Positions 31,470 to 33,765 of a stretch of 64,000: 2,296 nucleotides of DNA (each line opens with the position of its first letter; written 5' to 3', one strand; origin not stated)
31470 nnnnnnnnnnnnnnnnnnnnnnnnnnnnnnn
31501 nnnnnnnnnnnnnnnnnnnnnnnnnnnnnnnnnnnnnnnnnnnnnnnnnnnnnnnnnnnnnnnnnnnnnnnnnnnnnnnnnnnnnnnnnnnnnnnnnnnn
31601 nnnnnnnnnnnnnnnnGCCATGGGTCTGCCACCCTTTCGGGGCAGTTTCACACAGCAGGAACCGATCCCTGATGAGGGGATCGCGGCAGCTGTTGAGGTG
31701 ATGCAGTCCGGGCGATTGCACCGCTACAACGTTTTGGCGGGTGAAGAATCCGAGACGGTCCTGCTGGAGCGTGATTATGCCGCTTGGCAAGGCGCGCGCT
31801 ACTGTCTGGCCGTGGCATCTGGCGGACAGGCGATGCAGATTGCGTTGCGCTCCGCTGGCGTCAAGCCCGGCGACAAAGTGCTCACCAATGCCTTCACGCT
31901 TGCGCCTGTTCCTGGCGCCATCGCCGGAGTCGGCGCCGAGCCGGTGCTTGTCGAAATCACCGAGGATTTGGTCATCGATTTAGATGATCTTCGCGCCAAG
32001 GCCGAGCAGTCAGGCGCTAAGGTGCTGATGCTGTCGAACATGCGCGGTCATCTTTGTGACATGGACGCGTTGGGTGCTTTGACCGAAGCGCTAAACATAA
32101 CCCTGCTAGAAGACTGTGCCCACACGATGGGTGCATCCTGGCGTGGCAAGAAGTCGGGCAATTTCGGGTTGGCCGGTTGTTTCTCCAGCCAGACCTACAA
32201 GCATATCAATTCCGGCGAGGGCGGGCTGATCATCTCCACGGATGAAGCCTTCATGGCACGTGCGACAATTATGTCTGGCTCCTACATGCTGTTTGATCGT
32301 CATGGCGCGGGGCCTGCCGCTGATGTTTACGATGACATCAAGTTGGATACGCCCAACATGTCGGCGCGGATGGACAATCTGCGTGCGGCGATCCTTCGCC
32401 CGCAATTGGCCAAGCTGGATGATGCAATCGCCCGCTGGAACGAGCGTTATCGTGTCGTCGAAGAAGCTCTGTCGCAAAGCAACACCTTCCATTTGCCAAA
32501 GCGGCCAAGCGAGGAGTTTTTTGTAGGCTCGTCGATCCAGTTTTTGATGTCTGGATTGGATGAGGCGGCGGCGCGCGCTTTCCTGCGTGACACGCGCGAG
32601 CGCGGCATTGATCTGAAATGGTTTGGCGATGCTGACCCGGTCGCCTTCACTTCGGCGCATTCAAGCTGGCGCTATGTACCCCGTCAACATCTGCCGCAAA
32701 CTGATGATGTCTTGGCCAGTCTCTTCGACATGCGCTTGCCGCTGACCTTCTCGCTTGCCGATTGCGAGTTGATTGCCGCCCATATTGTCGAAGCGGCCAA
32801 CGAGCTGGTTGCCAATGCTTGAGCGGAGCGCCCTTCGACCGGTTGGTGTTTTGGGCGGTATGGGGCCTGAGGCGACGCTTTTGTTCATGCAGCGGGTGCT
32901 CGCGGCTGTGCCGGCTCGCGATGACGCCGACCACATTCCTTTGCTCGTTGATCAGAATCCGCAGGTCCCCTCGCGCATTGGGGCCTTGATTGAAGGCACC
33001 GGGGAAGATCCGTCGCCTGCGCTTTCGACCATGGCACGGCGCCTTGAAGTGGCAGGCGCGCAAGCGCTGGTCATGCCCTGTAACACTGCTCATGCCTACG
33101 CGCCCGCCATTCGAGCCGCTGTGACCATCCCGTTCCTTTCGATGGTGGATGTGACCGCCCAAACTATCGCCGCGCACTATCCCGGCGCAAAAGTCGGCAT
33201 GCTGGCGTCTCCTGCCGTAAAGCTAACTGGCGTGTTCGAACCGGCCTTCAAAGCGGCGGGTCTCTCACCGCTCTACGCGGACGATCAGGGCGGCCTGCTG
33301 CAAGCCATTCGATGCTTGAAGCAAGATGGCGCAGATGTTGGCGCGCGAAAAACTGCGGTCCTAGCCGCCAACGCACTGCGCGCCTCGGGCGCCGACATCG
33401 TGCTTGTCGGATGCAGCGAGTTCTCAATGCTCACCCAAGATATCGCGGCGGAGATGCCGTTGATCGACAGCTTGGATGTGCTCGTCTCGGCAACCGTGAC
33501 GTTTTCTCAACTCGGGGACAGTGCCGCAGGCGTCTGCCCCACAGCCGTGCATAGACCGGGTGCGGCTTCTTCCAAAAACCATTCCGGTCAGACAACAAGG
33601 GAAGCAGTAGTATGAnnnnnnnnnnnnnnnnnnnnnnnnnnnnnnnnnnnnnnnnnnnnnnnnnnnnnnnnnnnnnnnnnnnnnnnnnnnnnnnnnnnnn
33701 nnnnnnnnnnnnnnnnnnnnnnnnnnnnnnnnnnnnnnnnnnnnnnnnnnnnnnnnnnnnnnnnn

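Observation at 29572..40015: Self-contained organosulfonate operon best explained as cysteinolate/cysteate catabolism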

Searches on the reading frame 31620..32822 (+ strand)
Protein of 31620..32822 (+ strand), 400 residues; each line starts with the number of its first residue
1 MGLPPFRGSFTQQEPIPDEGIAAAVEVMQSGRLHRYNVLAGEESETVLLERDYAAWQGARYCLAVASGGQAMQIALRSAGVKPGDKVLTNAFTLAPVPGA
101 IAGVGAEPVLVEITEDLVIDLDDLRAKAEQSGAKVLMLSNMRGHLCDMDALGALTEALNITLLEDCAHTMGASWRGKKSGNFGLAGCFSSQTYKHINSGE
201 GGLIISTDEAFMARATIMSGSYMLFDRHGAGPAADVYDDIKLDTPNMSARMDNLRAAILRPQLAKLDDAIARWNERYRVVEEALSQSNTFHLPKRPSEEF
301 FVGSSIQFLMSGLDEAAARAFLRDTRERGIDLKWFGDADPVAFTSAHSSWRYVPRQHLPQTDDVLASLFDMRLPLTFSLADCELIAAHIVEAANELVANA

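Call 3: search_protein_families(library=pfam, proteins=[window:31620-32822:+])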
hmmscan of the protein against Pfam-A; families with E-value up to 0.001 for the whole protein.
window:31620-32822:+ (400 aa): 2 families
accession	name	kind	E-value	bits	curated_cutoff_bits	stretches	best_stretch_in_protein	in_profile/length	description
PF01041.23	DegT_DnrJ_EryC1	-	1.8e-56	192.4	19.8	1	22-379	9-347/360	DegT/DnrJ/EryC1/StrS aminotransferase family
PF00155.27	Aminotran_1_2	-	6e-07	29.4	19.7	1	62-256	68-284/361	Aminotransferase class I and II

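Call 4: search_protein_families(library=ncbifam, proteins=[window:31620-32822:+])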
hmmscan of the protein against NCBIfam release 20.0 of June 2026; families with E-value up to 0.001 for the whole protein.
window:31620-32822:+ (400 aa): 8 families
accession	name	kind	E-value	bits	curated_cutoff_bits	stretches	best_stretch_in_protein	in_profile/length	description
TIGR03588.1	PseC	equivalog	2.2e-36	125.6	423.5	1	16-296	9-288/380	UDP-4-amino-4,6-dideoxy-N-acetyl-beta-L-altrosamine transaminase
TIGR04181.1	NHT_00031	hypoth_equivalog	2.1e-32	112.4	420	1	49-298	35-290/359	LegC family aminotransferase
NF008658.2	PRK11658.1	equivalog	9.7e-32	110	631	1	16-370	12-354/379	UDP-4-amino-4-deoxy-L-arabinose aminotransferase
NF008687.0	PRK11706.1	equivalog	2.5e-27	95.6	375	1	37-331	24-315/375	dTDP-4-amino-4,6-dideoxygalactose transaminase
TIGR04427.1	PLP_DesI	equivalog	1.4e-21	77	650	1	49-219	57-225/390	dTDP-4-dehydro-6-deoxyglucose aminotransferase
TIGR02379.1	ECA_wecE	subfamily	1.4e-19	70.1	434.85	1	57-298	44-285/376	dTDP-4-amino-4,6-dideoxy-D-glucose transaminase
NF011936.0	PRK15407.1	equivalog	2.4e-19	69.4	423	1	49-211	70-240/440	lipopolysaccharide biosynthesis protein RfbH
NF000586.1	PRK00011.1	subfamily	3.8e-05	22.6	335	1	67-212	86-237/404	serine hydroxymethyltransferase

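Call 14: find_related_loci(query=window:31620-32822:+, collection=genome_contigs, flank=10000)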
Query window:31620-32822:+ (400 aa) in genome_contigs; peptide patterns used: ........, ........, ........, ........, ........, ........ (x = any residue, [..] = any of these).
600 stretches matched a pattern (row limit reached: there are more); 586 encode a relative of the query (tblastn E <= 1e-3); the best 80 are kept; 80 distinct loci.
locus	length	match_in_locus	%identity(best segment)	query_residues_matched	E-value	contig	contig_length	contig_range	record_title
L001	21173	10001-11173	89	1-391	0e+0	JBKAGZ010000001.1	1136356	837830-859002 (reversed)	MAG: Hyphomicrobiales bacterium isolate Ske_MAG2 Ske_MAG2_0001, whole genome shotgun sequence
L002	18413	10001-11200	73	1-400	0e+0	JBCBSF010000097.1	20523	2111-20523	MAG: Pseudomonadota bacterium isolate J06638_17 NODE_97_length_20523_cov_9.143158, whole genome shotgun sequence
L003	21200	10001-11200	76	1-400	0e+0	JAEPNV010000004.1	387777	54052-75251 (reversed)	MAG: Roseibium sp. isolate HXMU1420-7 NODE_4_length_387777_cov_8.082391, whole genome shotgun sequence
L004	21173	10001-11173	68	6-396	5e-179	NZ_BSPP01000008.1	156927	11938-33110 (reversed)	Cypionkella aquatica strain NBRC 111766 sequence08, whole genome shotgun sequence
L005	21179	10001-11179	65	6-398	2e-174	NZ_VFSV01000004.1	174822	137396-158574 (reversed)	Palleronia caenipelagi strain JBTF-M29 contig4, whole genome shotgun sequence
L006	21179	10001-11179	65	3-395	3e-173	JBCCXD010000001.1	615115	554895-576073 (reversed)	MAG: Pseudomonadota bacterium isolate P01_F01_bin.117 k141_1688688_length_615115_cov_76.1853, whole genome shotgun seque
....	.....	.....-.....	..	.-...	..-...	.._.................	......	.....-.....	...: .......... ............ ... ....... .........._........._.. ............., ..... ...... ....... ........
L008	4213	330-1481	65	3-386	2e-176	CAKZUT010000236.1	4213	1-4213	MAG: uncultured Neomegalonema sp. isolate L4_Bin_MAXBIN__046_1 genome assembly, contig: c_000000912191, whole genome sho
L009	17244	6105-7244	66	6-385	4e-170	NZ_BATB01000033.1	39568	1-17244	Limimaricola cinnabarinus LL-001, whole genome shotgun sequence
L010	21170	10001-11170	66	6-395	3e-170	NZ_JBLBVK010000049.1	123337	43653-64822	Silicimonas sp. MF1-12-2 contig_50, whole genome shotgun sequence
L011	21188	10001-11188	63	1-396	7e-169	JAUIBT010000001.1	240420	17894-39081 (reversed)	MAG: Alphaproteobacteria bacterium isolate 6_bin.59 NODE_85_length_240420_cov_4.868436, whole genome shotgun sequence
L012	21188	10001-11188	63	1-396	6e-168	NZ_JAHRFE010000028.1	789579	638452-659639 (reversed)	MAG: Hoeflea sp. isolate M_23 k141_43148, whole genome shotgun sequence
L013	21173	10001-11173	64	6-396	4e-168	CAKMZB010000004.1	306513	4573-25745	uncultured Alphaproteobacteria bacterium isolate EG18N_Bin5 genome assembly, contig: NODE_4_length_306513_cov_4.881530,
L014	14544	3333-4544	62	1-400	3e-168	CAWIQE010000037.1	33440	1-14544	MAG: uncultured Alphaproteobacteria bacterium isolate MFD01721.bin.1.211 genome assembly, contig: contig_8752, whole gen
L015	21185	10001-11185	64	6-400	3e-166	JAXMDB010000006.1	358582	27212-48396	MAG: Hyphomicrobiaceae bacterium isolate STL-PRO25 C2.31.fa-6, whole genome shotgun sequence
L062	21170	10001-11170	65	1-390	1e-157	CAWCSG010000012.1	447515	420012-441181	MAG: uncultured Alphaproteobacteria bacterium isolate MFD05442.bin.1.422 genome assembly, contig: contig_3417, whole gen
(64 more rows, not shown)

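Call 33: search_protein_families(library=pfam, proteins=[L004:11927-12958:+, L004:13022-13810:+, L004:13807-14667:+, L004:15981-17027:+, L004:17038-17805:+, L062:11958-12884:+, L062:13134-13829:+, L062:13826-16078:+, L062:16543-17598:+, L062:17792-18346:+], max_evalue=0.00001)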
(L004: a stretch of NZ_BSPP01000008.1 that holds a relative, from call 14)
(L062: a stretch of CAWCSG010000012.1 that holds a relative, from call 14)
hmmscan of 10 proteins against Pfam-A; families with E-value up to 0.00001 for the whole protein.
L004:11927-12958:+ (343 aa): 5 families
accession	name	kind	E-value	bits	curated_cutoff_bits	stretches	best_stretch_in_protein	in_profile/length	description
PF09084.16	NMT1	-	1.3e-17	64.9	20.5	1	77-258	31-214/216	NMT1/THI5 like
PF12974.12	Phosphonate-bd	-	2.3e-13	50.5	27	1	59-252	21-224/242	ABC transporter, phosphonate, periplasmic substrate-binding protein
PF13379.11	NMT1_2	-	6.3e-11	43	24.7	1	48-257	17-241/252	NMT1-like family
PF04069.17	OpuAC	-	1.4e-10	41.6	21.2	1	58-253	21-232/257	Substrate binding domain of ABC-type glycine betaine transport system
PF16868.10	NMT1_3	-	8.7e-06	26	27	0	116-197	89-172/289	NMT1-like family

L004:13022-13810:+ (262 aa): 1 family
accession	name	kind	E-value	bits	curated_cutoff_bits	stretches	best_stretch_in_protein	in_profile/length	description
PF00005.33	ABC_tran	-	5e-32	111.8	25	1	24-163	1-136/137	ABC transporter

L004:13807-14667:+ (286 aa): 1 family
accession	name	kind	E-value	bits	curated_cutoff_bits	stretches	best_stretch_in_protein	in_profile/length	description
PF00528.27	BPD_transp_1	-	1.9e-30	106.4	26.4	1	110-279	1-182/184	Binding-protein-dependent transport system inner membrane component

L004:15981-17027:+ (348 aa): 1 family
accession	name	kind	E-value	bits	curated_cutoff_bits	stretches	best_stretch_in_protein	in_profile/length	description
PF03601.19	Cons_hypoth698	-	2.2e-59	201.3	24.5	1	37-327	4-303/304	Conserved hypothetical protein 698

L004:17038-17805:+ (255 aa): 4 families
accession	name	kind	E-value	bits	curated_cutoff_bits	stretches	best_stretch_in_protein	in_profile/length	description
PF00561.26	Abhydrolase_1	-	7.3e-30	104.9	25.8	1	18-243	1-245/245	alpha/beta hydrolase fold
PF12697.13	Abhydrolase_6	-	7.2e-23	82.8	26.3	1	20-245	1-213/217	Alpha/beta hydrolase family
PF12146.15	Hydrolase_4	-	8.7e-16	58.4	27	1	19-242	6-238/239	Serine aminopeptidase, S33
PF00975.26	Thioesterase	-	3.2e-07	31.2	26.4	1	19-100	2-83/226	Thioesterase domain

L062:11958-12884:+ (308 aa): 4 families
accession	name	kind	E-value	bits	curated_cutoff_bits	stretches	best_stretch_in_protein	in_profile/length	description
PF09084.16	NMT1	-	2.9e-14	53.9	20.5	1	52-219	8-175/216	NMT1/THI5 like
PF13379.11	NMT1_2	-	9.4e-13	49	24.7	1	48-202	19-189/252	NMT1-like family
PF12974.12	Phosphonate-bd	-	3.5e-10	40.1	27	1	58-200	22-171/242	ABC transporter, phosphonate, periplasmic substrate-binding protein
PF04069.17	OpuAC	-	4.8e-10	39.9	21.2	1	38-194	2-179/257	Substrate binding domain of ABC-type glycine betaine transport system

L062:13134-13829:+ (231 aa): 1 family
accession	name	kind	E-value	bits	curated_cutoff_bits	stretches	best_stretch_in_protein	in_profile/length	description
PF00005.33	ABC_tran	-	1.3e-30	107.3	25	1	6-132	14-136/137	ABC transporter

L062:13826-16078:+ (750 aa): 1 family
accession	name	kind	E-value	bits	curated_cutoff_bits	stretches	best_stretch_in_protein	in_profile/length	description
PF00815.25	Histidinol_dh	-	3.9e-114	382.3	27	1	408-732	89-411/411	Histidinol dehydrogenase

L062:16543-17598:+ (351 aa): 1 family
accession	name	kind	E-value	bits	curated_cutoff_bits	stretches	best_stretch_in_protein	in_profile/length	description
PF03601.19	Cons_hypoth698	-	1e-69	235.2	24.5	1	29-328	1-303/304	Conserved hypothetical protein 698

L062:17792-18346:+ (184 aa): 0 families

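Call 37: search_solved_structures(query=window:31620-32822:+, show_alignments=1)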
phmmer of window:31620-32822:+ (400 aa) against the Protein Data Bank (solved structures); distinct sequences matched with E-value up to 0.001: 58.
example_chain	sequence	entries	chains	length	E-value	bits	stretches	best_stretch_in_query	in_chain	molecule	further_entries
1b9h_A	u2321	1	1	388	2e-30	109.3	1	41-284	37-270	PROTEIN (3-AMINO-5-HYDROXYBENZOIC ACID SYNTHASE)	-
1b9i_A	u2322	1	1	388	2e-30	109.3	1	41-284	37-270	PROTEIN (3-AMINO-5-HYDROXYBENZOIC ACID SYNTHASE)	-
8e77_A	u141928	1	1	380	7.2e-30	107.5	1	46-271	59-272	DegT/DnrJ/EryC1/StrS aminotransferase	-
8e75_A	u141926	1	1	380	7.2e-30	107.5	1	46-271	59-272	DegT/DnrJ/EryC1/StrS aminotransferase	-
5w70_A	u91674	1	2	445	1.1e-29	106.9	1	15-268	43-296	L-glutamine:2-deoxy-scyllo-inosose aminotransferase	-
2c7t_A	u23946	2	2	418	2.3e-28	102.5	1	25-298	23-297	GLUTAMINE-2-DEOXY-SCYLLO-INOSOSE AMINOTRANSFERASE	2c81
5w71_A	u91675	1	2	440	2.7e-28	102.3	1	25-298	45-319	L-glutamine:2-deoxy-scyllo-inosose aminotransferase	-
7b0d_A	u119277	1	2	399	1.8e-26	96.3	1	34-281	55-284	Glutamine--scyllo-inositol transaminase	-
3nu7_A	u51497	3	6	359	4.1e-26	95.1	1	41-272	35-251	Aminotransferase WbpE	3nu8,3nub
3nyu_A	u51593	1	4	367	4.4e-26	95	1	41-272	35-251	Aminotransferase WbpE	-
3nys_A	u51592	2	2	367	2.4e-25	92.6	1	41-272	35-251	Aminotransferase WbpE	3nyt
3bn1_A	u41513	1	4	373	3.3e-25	92.1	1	48-272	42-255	Perosamine synthetase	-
3dr7_A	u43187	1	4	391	3.8e-25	91.9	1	48-272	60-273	Putative perosamine synthetase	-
5k8b_A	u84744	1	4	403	1.2e-24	90.3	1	24-310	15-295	8-amino-3,8-dideoxy-alpha-D-manno-octulosonate transaminase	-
3dr4_A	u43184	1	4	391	2.6e-24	89.2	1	48-272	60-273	Putative perosamine synthetase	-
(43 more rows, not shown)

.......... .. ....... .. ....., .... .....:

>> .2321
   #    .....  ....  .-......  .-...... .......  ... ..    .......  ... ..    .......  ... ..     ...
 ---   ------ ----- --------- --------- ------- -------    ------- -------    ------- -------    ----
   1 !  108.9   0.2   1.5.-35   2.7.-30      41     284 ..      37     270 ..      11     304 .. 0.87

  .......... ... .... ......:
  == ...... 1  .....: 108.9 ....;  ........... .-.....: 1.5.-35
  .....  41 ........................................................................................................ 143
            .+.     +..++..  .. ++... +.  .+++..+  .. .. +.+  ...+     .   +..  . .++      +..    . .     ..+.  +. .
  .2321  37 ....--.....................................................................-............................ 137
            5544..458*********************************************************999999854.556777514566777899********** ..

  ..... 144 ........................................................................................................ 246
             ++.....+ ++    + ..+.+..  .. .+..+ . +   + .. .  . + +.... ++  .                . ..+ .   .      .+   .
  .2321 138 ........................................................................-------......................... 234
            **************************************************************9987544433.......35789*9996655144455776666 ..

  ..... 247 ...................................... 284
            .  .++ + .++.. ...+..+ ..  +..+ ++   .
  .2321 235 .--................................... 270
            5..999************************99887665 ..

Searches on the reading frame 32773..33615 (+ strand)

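Call 3: search_protein_families(library=pfam, proteins=[window:32773-33615:+])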
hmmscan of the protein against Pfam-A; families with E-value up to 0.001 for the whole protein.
window:32773-33615:+ (280 aa): 1 family
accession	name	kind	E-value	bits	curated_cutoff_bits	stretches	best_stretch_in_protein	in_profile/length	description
PF01177.27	Asp_Glu_race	-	3.4e-39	135.2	31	1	27-240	1-210/211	Asp/Glu/Hydantoin racemase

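Call 4: search_protein_families(library=ncbifam, proteins=[window:32773-33615:+])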
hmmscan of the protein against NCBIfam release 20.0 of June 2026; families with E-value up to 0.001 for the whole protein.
window:32773-33615:+ (280 aa): 5 families
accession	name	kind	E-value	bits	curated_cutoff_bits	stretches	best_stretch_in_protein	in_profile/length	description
NF052483.1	racemase_CuyB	equivalog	8.1e-81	271.3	190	1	24-244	1-224/225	cysteate racemase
TIGR00035.1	asp_race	subfamily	3.8e-37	128.1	93.1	1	23-243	4-225/236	amino acid racemase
NF007569.0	PRK10200.1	equivalog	3e-11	43.5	417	1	23-244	3-227/230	aspartate/glutamate racemase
TIGR00067.1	glut_race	equivalog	0.00014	21.4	146.65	0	96-228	62-194/251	glutamate racemase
NF002035.0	PRK00865.1-3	equivalog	0.00059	19.5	328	0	88-228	58-198/267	glutamate racemase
